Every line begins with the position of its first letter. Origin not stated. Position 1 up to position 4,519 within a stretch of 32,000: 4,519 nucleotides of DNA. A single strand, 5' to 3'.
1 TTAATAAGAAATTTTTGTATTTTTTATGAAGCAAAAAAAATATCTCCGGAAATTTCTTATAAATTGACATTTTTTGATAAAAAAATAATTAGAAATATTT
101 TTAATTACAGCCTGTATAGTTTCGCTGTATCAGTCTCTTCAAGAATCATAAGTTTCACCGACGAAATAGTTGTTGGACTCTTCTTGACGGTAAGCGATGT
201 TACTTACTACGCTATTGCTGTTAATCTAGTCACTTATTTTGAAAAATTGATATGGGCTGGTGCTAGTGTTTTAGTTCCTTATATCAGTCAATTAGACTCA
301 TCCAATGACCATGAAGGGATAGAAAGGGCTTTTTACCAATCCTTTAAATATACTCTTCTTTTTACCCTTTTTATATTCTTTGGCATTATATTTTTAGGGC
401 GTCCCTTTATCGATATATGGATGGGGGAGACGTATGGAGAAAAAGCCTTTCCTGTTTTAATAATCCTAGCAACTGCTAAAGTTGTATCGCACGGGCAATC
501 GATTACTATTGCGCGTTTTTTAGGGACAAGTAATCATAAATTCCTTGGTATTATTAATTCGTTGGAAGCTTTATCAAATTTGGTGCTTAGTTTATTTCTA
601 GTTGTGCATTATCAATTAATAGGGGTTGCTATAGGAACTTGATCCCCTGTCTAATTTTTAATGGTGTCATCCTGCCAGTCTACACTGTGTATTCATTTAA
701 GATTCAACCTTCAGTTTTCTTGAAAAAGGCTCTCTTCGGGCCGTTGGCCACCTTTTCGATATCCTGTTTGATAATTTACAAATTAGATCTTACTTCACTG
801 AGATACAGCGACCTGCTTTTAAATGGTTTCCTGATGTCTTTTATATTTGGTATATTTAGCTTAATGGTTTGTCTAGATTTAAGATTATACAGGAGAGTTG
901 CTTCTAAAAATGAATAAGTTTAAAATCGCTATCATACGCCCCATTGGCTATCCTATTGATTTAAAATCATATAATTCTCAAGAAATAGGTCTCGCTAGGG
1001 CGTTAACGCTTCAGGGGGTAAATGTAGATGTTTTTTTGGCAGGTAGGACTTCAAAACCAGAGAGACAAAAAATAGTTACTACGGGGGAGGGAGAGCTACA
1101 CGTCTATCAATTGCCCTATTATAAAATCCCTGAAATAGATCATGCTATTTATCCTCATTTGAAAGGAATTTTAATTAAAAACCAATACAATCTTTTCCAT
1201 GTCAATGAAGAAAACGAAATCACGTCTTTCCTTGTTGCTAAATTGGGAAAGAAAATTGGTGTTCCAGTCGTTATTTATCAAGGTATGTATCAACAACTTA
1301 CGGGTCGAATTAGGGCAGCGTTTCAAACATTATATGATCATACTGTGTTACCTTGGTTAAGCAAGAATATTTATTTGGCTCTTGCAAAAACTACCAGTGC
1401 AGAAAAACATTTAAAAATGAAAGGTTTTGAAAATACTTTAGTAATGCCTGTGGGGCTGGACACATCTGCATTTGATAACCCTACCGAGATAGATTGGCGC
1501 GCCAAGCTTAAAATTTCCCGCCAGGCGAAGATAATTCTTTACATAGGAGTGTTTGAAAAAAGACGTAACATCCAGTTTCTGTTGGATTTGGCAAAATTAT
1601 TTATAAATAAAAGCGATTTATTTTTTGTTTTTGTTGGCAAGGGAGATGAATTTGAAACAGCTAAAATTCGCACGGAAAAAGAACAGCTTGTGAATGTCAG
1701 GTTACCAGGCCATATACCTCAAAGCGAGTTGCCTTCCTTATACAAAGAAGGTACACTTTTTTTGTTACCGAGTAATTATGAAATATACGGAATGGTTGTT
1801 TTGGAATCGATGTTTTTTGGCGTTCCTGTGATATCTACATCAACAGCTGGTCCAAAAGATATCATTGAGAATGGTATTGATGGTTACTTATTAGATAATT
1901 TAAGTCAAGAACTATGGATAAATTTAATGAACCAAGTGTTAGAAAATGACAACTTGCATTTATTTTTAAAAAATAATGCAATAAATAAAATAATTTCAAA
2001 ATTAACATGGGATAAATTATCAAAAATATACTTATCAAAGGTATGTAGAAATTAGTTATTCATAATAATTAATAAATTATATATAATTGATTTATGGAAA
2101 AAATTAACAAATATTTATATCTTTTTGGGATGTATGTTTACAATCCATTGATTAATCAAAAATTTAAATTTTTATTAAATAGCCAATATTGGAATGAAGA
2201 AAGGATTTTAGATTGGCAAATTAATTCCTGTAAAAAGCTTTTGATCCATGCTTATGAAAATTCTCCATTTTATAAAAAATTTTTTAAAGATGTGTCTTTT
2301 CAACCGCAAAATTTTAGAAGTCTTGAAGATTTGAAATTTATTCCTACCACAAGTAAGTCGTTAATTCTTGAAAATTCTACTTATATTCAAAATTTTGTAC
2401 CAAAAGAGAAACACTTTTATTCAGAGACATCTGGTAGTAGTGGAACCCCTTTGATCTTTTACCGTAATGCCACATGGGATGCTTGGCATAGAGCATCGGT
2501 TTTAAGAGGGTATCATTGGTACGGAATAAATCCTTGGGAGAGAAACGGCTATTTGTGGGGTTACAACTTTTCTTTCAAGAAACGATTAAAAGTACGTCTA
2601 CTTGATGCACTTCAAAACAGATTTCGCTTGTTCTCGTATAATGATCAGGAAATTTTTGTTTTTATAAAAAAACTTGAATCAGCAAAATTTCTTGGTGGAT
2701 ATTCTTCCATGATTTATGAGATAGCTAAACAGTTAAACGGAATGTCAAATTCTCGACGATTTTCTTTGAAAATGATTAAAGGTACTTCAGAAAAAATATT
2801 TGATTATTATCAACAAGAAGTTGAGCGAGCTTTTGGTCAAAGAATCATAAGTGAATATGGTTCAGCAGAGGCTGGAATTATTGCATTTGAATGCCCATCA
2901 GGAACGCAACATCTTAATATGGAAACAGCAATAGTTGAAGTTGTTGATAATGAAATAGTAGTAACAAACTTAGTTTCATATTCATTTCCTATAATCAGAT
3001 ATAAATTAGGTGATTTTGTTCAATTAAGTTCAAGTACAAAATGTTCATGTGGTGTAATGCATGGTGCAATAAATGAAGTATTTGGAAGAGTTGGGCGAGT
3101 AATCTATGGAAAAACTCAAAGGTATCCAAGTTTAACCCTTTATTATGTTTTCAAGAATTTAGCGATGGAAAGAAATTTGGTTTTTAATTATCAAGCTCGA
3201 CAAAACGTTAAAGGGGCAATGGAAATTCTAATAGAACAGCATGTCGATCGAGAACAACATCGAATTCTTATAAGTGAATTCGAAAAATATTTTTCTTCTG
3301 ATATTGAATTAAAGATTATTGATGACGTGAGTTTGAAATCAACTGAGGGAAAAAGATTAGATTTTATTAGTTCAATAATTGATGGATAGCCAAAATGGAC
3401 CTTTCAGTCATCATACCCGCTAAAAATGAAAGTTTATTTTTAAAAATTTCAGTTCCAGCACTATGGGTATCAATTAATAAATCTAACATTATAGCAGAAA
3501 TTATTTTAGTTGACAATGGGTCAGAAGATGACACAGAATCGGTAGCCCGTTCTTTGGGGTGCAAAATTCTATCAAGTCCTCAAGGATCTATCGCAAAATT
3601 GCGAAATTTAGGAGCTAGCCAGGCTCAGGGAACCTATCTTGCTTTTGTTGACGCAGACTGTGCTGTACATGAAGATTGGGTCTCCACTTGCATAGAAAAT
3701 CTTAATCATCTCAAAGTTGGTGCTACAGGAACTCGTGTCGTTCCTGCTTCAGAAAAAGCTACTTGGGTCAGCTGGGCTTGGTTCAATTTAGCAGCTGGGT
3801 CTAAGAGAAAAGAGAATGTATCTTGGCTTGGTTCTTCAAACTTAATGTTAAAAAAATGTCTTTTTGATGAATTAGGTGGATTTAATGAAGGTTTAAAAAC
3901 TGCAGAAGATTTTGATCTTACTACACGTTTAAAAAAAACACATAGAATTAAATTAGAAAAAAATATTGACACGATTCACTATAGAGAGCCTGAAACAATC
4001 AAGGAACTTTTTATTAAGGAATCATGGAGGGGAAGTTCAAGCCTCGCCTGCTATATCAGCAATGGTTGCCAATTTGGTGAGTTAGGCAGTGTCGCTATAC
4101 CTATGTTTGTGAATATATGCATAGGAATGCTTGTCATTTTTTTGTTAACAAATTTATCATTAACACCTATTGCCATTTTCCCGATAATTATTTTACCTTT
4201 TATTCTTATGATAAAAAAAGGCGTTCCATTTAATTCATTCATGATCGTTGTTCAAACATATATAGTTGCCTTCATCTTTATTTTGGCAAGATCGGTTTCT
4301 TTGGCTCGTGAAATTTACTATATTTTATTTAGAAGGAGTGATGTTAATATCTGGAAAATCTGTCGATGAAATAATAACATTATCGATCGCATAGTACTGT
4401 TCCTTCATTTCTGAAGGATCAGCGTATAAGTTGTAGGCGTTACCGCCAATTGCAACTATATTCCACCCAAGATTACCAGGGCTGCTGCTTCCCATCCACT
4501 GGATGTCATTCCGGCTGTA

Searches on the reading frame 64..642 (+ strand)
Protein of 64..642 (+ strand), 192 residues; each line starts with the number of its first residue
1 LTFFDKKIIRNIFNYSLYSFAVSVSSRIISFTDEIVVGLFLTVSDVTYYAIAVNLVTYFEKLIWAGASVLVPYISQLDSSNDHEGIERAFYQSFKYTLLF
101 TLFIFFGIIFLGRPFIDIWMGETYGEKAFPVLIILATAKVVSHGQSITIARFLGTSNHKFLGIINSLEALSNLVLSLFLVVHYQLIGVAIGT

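Call 9: search_protein_families(library=pfam, proteins=[window:64-642:+], max_evalue=0.001)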
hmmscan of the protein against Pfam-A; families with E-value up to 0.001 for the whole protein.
window:64-642:+ (192 aa): 2 families
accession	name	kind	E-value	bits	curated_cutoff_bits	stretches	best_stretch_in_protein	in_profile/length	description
PF13440.11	Polysacc_synt_3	-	9e-13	48.5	23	1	4-126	169-290/293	Polysaccharide biosynthesis protein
PF01943.22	Polysacc_synt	-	8.8e-08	32.3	28.2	1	3-77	198-273/274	Polysaccharide biosynthesis protein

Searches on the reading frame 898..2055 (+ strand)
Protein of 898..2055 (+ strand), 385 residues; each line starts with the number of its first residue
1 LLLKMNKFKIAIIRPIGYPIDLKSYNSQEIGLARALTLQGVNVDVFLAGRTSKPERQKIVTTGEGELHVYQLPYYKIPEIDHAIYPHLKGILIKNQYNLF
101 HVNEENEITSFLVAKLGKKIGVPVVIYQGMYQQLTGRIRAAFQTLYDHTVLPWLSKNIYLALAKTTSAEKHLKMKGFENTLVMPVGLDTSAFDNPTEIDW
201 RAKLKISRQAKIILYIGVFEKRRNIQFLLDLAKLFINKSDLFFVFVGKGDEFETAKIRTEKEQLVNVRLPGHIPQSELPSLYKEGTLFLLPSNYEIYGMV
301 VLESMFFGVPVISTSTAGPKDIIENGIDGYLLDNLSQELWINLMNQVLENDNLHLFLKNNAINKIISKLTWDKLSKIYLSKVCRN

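Call 9: search_protein_families(library=pfam, proteins=[window:898-2055:+], max_evalue=0.001)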
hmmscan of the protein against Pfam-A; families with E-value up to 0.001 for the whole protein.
window:898-2055:+ (385 aa): 4 families
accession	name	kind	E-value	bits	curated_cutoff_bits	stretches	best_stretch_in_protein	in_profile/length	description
PF00534.26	Glycos_transf_1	-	1e-33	116.7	26.4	1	199-363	4-171/172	Glycosyl transferases group 1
PF13692.12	Glyco_trans_1_4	-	3.8e-24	86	27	1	211-350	2-142/142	Glycosyl transferases group 1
PF13439.12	Glyco_transf_4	-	4.2e-06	27.3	28.5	1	32-131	11-107/170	Glycosyltransferase Family 4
PF20706.3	GT4-conflict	-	0.00028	20.4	26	1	275-326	272-323/385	Family 4 Glycosyltransferase in conflict systems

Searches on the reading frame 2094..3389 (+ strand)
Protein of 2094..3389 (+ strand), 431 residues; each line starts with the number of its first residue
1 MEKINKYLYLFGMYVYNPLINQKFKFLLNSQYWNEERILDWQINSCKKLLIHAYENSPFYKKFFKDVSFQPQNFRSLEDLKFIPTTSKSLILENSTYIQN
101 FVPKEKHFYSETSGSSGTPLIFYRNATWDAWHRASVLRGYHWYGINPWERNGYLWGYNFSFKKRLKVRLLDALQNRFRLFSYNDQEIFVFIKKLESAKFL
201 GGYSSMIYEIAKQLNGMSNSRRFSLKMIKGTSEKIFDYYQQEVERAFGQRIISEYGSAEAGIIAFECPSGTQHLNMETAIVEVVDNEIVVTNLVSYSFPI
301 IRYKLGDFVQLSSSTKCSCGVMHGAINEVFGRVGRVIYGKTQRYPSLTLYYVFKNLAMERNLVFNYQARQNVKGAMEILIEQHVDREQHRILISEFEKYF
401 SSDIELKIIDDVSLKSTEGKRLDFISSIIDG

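Call 9: search_protein_families(library=pfam, proteins=[window:2094-3389:+], max_evalue=0.001)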
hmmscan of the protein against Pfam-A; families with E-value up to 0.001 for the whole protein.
window:2094-3389:+ (431 aa): 0 families

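Call 53: search_protein_families(library=ncbifam, proteins=[window:2094-3389:+], max_evalue=0.00001)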
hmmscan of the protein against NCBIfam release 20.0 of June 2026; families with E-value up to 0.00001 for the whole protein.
window:2094-3389:+ (431 aa): 7 families
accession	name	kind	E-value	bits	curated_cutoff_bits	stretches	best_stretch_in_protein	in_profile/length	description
NF053551.1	FlxY_rubin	equivalog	9e-23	80.7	520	2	33-123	4-94/424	flexirubin biosynthesis putative acyl-CoA ligase FlxY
NF045666.1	DVU1553_fam_AMP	equivalog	5.5e-21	75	300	2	195-332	181-330/331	DVU_1553 family AMP-dependent CoA ligase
NF041878.1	paak_haloarch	equivalog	3.8e-17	62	700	1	35-388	10-380/427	phenylacetate--CoA ligase PaaK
TIGR02304.1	aden_form_hyp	equivalog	1e-14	54.4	251.9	1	203-402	194-396/430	F390 synthetase-related protein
TIGR02155.1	PA_CoA_ligase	equivalog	1.2e-14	53.6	646.3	1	38-131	8-103/422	phenylacetate--CoA ligase PaaK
NF041217.1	BagE_FevW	exception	7.8e-12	44.9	800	1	205-351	174-329/424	bagremycin/ferroverdin synthetase BagE/FevW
TIGR03335.1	F390_ftsA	equivalog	3.1e-11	42.7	458.7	1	51-134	27-114/445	coenzyme F390 synthetase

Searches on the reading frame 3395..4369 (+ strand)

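Call 9: search_protein_families(library=pfam, proteins=[window:3395-4369:+], max_evalue=0.001)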
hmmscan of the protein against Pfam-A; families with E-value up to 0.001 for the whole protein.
window:3395-4369:+ (324 aa): 3 families
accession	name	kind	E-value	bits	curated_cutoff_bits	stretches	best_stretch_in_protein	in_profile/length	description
PF00535.33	Glycos_transf_2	-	1.5e-20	74.2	23.3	1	4-125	1-126/168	Glycosyl transferase family 2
PF10111.15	Glyco_tranf_2_2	-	1.3e-13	51.5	27.3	2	34-98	30-101/276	Glycosyltransferase like family 2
PF13641.12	Glyco_tranf_2_3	-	2.3e-05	25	27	1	3-182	3-197/230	Glycosyltransferase like family 2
